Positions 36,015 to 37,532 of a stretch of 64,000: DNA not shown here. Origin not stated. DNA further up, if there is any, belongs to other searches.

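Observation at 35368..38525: HgdC/HgdAB-type ketyl-radical dehydratase translationally fused (ATGA) to the end of an NRPS gene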

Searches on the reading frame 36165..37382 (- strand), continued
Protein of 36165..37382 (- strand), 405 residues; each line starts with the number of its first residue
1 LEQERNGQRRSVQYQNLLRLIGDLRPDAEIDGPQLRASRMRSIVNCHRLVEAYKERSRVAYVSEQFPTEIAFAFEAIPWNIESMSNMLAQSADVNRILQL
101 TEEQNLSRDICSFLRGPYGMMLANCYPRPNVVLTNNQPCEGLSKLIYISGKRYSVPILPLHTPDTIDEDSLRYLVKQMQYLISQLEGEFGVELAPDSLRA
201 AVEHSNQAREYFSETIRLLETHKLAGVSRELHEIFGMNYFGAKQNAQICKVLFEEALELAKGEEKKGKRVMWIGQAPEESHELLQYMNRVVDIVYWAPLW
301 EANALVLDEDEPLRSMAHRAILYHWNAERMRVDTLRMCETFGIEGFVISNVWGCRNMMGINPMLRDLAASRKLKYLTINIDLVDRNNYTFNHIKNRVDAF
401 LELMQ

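Call 47: find_homologous_proteins(query=A2, max_evalue=0.00001)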
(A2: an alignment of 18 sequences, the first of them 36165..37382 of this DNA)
Query A2 (18 sequences) (405 aa, profile of the alignment): 96 proteins with E <= 0.00001 among 8000 candidates.
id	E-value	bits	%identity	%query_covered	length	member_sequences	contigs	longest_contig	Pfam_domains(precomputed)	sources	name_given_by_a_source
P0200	1.6e-194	664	65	100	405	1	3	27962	PF06050.20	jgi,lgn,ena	-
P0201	2.0e-194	664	71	100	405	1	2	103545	PF06050.20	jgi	jgi:benzoyl-CoA reductase/2-hydroxyglutaryl-CoA dehydratase subunit BcrC/BadD/HgdB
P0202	2.8e-194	664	100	100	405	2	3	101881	PF06050.20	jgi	jgi:benzoyl-CoA reductase/2-hydroxyglutaryl-CoA dehydratase subunit BcrC/BadD/HgdB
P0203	4.6e-193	660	51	98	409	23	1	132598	PF06050.20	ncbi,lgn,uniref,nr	ncbi:Benzoyl-CoA reductase/2-hydroxyglutaryl-CoA dehydratase subunit, BcrC/BadD/HgdB [Paenibacillus 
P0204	6.4e-193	659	72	100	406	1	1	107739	PF06050.20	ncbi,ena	-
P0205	9.5e-193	659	69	100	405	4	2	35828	PF06050.20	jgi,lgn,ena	-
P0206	9.7e-193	658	69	100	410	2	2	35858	PF06050.20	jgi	jgi:benzoyl-CoA reductase/2-hydroxyglutaryl-CoA dehydratase subunit BcrC/BadD/HgdB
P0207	3.6e-192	657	72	98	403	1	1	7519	PF06050.20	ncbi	-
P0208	4.6e-192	656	71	100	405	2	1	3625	PF06050.20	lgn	-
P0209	6.2e-192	656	69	100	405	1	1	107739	PF06050.20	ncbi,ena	-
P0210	1.0e-191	655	71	98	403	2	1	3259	PF06050.20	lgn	-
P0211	1.8e-191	654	68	100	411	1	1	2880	PF06050.20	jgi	jgi:benzoyl-CoA reductase/2-hydroxyglutaryl-CoA dehydratase subunit BcrC/BadD/HgdB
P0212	2.1e-191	654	73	100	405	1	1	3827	PF06050.20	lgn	-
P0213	3.0e-191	654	69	100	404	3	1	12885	PF06050.20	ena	-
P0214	3.5e-191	653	52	98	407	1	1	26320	PF06050.20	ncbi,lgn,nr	ncbi:MAG: 2-hydroxyacyl-CoA dehydratase [Spirochaetales bacterium]|nr:2-hydroxyacyl-CoA dehydratase 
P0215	7.1e-191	652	68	100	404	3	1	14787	PF06050.20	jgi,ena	-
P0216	3.0e-190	650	71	99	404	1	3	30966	PF06050.20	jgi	jgi:benzoyl-CoA reductase/2-hydroxyglutaryl-CoA dehydratase subunit BcrC/BadD/HgdB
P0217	3.7e-190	650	69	100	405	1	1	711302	PF06050.20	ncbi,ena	-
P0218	4.6e-190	650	67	100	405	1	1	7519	PF06050.20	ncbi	-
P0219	2.4e-189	647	70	100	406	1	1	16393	PF06050.20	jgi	jgi:benzoyl-CoA reductase/2-hydroxyglutaryl-CoA dehydratase subunit BcrC/BadD/HgdB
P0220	4.8e-189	646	67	100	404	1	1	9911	PF06050.20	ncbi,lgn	-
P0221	5.8e-189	646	68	100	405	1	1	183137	PF06050.20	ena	-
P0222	1.5e-188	645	70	100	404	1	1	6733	PF06050.20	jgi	jgi:benzoyl-CoA reductase/2-hydroxyglutaryl-CoA dehydratase subunit BcrC/BadD/HgdB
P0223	9.5e-188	642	68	100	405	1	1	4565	PF06050.20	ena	-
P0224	1.1e-187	642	65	100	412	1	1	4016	PF06050.20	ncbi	-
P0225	4.9e-187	640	70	98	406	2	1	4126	PF06050.20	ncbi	-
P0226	9.8e-187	639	75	100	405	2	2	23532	PF06050.20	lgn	-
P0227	1.6e-186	638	67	100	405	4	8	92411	PF06050.20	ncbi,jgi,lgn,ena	ncbi:MAG: 2-hydroxyacyl-CoA dehydratase family protein [Terracidiphilus sp.]|jgi:benzoyl-CoA reducta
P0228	4.1e-186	637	69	99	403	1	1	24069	PF06050.20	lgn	-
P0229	2.2e-185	634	66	100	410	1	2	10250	PF06050.20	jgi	-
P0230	3.3e-185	634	62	100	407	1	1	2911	PF06050.20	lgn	-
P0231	3.7e-185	634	68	100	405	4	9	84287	PF06050.20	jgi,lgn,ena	-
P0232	1.1e-184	632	69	100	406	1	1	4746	PF06050.20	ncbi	-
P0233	1.2e-184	632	66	100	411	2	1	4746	PF06050.20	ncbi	-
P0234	2.1e-184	631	69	100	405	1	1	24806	PF06050.20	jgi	jgi:benzoyl-CoA reductase/2-hydroxyglutaryl-CoA dehydratase subunit BcrC/BadD/HgdB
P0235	4.9e-184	630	66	98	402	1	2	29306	PF06050.20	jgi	jgi:benzoyl-CoA reductase/2-hydroxyglutaryl-CoA dehydratase subunit BcrC/BadD/HgdB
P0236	9.3e-184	629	50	98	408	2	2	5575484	PF06050.20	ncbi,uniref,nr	ncbi:2-hydroxyacyl-CoA dehydratase family protein [Paenibacillus durus]|uniref:2-hydroxyglutaryl-CoA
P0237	1.8e-183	628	54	98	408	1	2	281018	PF06050.20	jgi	jgi:benzoyl-CoA reductase/2-hydroxyglutaryl-CoA dehydratase subunit BcrC/BadD/HgdB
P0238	6.2e-183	626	71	90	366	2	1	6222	PF06050.20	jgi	jgi:benzoyl-CoA reductase/2-hydroxyglutaryl-CoA dehydratase subunit BcrC/BadD/HgdB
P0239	7.5e-183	626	50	97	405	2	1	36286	PF06050.20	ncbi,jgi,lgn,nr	ncbi:2-hydroxyacyl-CoA dehydratase family protein [Paramaledivibacter caminithermalis]|jgi:benzoyl-C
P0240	1.5e-182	625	70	100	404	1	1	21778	PF06050.20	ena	-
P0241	2.5e-182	624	52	99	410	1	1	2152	PF06050.20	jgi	jgi:benzoyl-CoA reductase/2-hydroxyglutaryl-CoA dehydratase subunit BcrC/BadD/HgdB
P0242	2.7e-182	624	59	100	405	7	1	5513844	PF06050.20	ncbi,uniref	ncbi:2-hydroxyacyl-CoA dehydratase family protein [Rhodopseudomonas palustris]|uniref:2-hydroxygluta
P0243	2.7e-182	624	69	100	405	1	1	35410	PF06050.20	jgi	jgi:benzoyl-CoA reductase/2-hydroxyglutaryl-CoA dehydratase subunit BcrC/BadD/HgdB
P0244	7.3e-182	623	76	88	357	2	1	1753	PF06050.20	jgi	jgi:benzoyl-CoA reductase/2-hydroxyglutaryl-CoA dehydratase subunit BcrC/BadD/HgdB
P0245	1.9e-181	621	69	99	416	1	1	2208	PF06050.20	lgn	-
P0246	2.7e-181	621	73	90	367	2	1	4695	PF06050.20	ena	-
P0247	2.9e-181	621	68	100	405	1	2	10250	PF06050.20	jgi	-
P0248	6.2e-181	620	66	100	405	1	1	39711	PF06050.20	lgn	-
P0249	1.6e-180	618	65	100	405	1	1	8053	PF06050.20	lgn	-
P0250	1.8e-180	618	66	100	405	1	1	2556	PF06050.20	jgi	jgi:benzoyl-CoA reductase/2-hydroxyglutaryl-CoA dehydratase subunit BcrC/BadD/HgdB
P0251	2.4e-180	618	51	99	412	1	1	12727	PF06050.20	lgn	-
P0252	2.8e-180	617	63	100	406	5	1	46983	PF06050.20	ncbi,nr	ncbi:2-hydroxyacyl-CoA dehydratase family protein [Bradyrhizobium jicamae]|nr:2-hydroxyacyl-CoA dehy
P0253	5.7e-180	616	55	98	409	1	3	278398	PF06050.20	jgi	jgi:benzoyl-CoA reductase/2-hydroxyglutaryl-CoA dehydratase subunit BcrC/BadD/HgdB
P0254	1.5e-179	615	63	100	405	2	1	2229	PF06050.20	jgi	-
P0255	1.9e-179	615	66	98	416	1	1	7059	PF06050.20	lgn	-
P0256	3.5e-179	614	63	100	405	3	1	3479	PF06050.20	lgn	-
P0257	4.9e-177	607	49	98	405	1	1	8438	PF06050.20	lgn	-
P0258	6.0e-175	600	47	98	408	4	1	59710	PF06050.20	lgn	-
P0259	7.5e-175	600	50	98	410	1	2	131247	PF06050.20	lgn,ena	-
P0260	6.3e-173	593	58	100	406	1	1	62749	PF06050.20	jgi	-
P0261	8.9e-173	593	49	98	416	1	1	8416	PF06050.20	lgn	-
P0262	1.2e-170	586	49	98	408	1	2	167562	PF06050.20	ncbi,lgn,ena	-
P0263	4.5e-162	558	59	98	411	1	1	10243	PF06050.20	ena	-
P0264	4.8e-152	525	61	82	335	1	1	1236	PF06050.20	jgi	jgi:benzoyl-CoA reductase/2-hydroxyglutaryl-CoA dehydratase subunit BcrC/BadD/HgdB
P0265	2.7e-149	515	66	80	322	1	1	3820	PF06050.20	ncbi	ncbi:MAG: 2-hydroxyacyl-CoA dehydratase family protein [Bradyrhizobium sp.]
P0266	3.8e-141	489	45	100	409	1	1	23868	PF06050.20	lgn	-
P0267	1.1e-140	487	42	100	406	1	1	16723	PF06050.20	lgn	-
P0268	3.8e-133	462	27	98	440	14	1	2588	PF06050.20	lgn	-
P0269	2.3e-129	450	27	98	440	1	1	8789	PF06050.20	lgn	-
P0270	4.2e-128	446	26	98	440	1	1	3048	PF06050.20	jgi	-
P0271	4.9e-128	445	65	77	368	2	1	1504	PF06050.20,PF00117.35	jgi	-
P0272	5.4e-128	445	25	98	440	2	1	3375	PF06050.20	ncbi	-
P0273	2.9e-127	443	27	99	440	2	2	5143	PF06050.20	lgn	-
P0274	2.6e-126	440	28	99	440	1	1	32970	PF06050.20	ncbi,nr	ncbi:MAG: 2-hydroxyacyl-CoA dehydratase family protein [Desulfobacterales bacterium]|nr:2-hydroxyacy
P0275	2.1e-124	433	26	98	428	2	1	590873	PF06050.20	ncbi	-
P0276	3.1e-124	433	27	98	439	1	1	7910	PF06050.20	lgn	-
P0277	4.3e-120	419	24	98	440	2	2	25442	PF06050.20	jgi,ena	-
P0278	9.9e-109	382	57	66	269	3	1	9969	PF06050.20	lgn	-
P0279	1.6e-102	361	66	58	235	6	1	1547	PF06050.20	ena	-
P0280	5.5e-97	343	68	55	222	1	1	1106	PF06050.20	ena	-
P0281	1.3e-77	279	56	51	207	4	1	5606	PF06050.20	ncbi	-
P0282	1.2e-38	151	24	79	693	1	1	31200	PF01869.27,PF06050.20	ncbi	-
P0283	2.5e-37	147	25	67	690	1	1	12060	PF01869.27,PF06050.20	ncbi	-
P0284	3.9e-36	143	24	63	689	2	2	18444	PF01869.27,PF06050.20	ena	-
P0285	5.1e-36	142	25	67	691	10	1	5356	PF01869.27,PF06050.20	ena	-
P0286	5.5e-36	142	23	67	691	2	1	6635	PF01869.27,PF06050.20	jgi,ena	-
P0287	1.6e-35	141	25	67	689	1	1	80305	PF01869.27,PF06050.20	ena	-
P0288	7.2e-34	135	24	70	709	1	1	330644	PF01869.27,PF06050.20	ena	-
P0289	1.5e-33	134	23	67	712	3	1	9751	PF01869.27,PF06050.20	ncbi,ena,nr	ncbi:MAG: 2-hydroxyacyl-CoA dehydratase [Victivallales bacterium]|nr:2-hydroxyacyl-CoA dehydratase [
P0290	2.5e-33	134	23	84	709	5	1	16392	PF01869.27,PF06050.20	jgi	jgi:activator of 2-hydroxyglutaryl-CoA dehydratase/benzoyl-CoA reductase/2-hydroxyglutaryl-CoA dehyd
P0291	4.0e-33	133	23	84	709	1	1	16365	PF01869.27,PF06050.20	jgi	jgi:benzoyl-CoA reductase/2-hydroxyglutaryl-CoA dehydratase subunit BcrC/BadD/HgdB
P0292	1.1e-31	128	23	67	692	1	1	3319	PF01869.27,PF06050.20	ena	-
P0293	4.9e-31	126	24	67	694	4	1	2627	PF01869.27,PF06050.20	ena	-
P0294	1.6e-29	121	24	66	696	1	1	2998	PF01869.27,PF06050.20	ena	-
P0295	2.6e-26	110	24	70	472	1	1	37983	PF06050.20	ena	-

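Call 48: find_encoding_contigs(protein=P0236, flank=10000, max_places=1)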
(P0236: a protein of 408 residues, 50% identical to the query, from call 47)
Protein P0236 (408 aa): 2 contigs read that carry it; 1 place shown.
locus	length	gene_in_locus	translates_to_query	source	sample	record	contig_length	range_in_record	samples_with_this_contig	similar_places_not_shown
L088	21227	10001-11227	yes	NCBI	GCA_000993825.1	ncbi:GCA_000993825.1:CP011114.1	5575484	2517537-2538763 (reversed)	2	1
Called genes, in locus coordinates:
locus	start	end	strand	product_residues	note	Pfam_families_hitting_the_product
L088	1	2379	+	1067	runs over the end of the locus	PF00668:Condensation, PF00501:AMP-binding, PF13193:AMP-binding_C, PF00550:PP-binding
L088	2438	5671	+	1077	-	PF00668:Condensation, PF00501:AMP-binding, PF13193:AMP-binding_C, PF00550:PP-binding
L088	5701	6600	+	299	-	PF00975:Thioesterase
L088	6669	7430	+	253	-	PF01869:BcrAD_BadFG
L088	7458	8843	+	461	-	PF01554:MatE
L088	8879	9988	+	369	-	PF06050:HGD-D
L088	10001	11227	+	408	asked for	PF06050:HGD-D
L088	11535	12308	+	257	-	PF00293:NUDIX, PF21906:WHD_NrtR (weak)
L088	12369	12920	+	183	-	PF00857:Isochorismatase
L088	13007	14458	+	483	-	PF17767:NAPRTase_N, PF02749:QRPTase_N (faint), PF04095:NAPRTase, PF17956:NAPRTase_C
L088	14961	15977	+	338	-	PF01558:POR, PF12797:Fer4_2 (faint), PF12837:Fer4_6 (faint), PF13237:Fer4_10 (weak), PF14697:Fer4_21 (weak), PF12838:Fer4_7, PF13484:Fer4_16 (faint), PF00037:Fer4 (weak)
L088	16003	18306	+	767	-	PF01855:POR_N, PF17147:PFOR_II, PF02775:TPP_enzyme_C (weak)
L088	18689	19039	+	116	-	PF02579:Nitro_FeMo-Co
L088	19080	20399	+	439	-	PF01053:Cys_Met_Meta_PP, PF01041:DegT_DnrJ_EryC1, PF00155:Aminotran_1_2 (weak), PF00266:Aminotran_5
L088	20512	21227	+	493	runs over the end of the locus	PF00148:Oxidored_nitro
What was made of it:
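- P. durus keeps the trio but has only two C-A-T modules plus a TE, with MatE inserted between the dehydratase genes (call 48).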

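Call 49: find_encoding_contigs(protein=P0274, flank=10000, max_places=1)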
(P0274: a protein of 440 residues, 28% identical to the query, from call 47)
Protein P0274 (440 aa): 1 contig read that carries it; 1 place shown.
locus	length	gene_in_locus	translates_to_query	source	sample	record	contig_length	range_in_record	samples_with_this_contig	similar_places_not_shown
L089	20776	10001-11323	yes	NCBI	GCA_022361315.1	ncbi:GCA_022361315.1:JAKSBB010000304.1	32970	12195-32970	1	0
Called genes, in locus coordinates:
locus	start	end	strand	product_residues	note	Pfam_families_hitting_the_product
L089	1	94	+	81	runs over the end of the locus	-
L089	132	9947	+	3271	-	PF00668:Condensation, PF00501:AMP-binding, PF13193:AMP-binding_C, PF00550:PP-binding, PF00668:Condensation, PF00501:AMP-binding, PF13193:AMP-binding_C, PF00550:PP-binding, +4 more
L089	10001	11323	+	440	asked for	PF06050:HGD-D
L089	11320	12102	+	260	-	PF01869:BcrAD_BadFG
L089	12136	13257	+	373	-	PF06050:HGD-D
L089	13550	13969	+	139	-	-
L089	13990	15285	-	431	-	PF04055:Radical_SAM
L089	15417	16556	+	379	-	PF07995:GSDH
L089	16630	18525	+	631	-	PF00106:adh_short, PF08659:KR, PF13561:adh_short_C2, PF04055:Radical_SAM, PF13186:SPASM (weak)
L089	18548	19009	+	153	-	PF00583:Acetyltransf_1, PF13673:Acetyltransf_10, PF13508:Acetyltransf_7, PF08445:FR47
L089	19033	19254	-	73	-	PF01361:Tautomerase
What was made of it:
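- On NRPS biosynthetic gene cluster component: The sister clade does too (call 49).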

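Call 68: predict_structure(alignment_id=A3)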
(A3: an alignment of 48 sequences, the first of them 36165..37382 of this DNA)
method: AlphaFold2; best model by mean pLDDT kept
length: 405 residues; sequences in the alignment: 48
mean_pLDDT: 89.2   pTM: 0.89
mean pLDDT of the five models: 89.2, 88.9, 87.9, 87.6, 86.5
residues with pLDDT >= 90: 269; 70-90: 112; 50-70: 20; < 50: 4
segments of 3 or more residues with pLDDT < 50: 1-3
pLDDT, mean of each block of 10 residues (from residue 1): 56 90 61 82 92 94 92 95 77 82 87 90 93 87 91 94 94 98 96 92 98 97 92 93 98 96 80 87 89 94 94 96 90 95 95 80 93 93 77 91 91
secondary structure, 60 per line:
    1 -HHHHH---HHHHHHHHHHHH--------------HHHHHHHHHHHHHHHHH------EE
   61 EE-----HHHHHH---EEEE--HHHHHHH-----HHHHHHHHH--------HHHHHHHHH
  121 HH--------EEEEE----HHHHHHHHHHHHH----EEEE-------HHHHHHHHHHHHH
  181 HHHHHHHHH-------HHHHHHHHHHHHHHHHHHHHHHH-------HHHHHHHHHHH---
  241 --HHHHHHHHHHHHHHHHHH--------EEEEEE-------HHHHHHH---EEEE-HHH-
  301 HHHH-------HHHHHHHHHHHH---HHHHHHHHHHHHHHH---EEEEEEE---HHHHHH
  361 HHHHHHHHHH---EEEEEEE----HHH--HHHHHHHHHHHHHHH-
elements in order: H2-6 H10-21 H36-52 E59-62 H68-73 E77-80 H83-89 H95-103 H112-122 E131-135 H140-152 E157-160 H168-189 H197-219 H227-237 H243-260 E269-274 H282-288 E292-295 H301-304 H312-323 H327-341 E345-351 H355-370 E374-380 H390-404
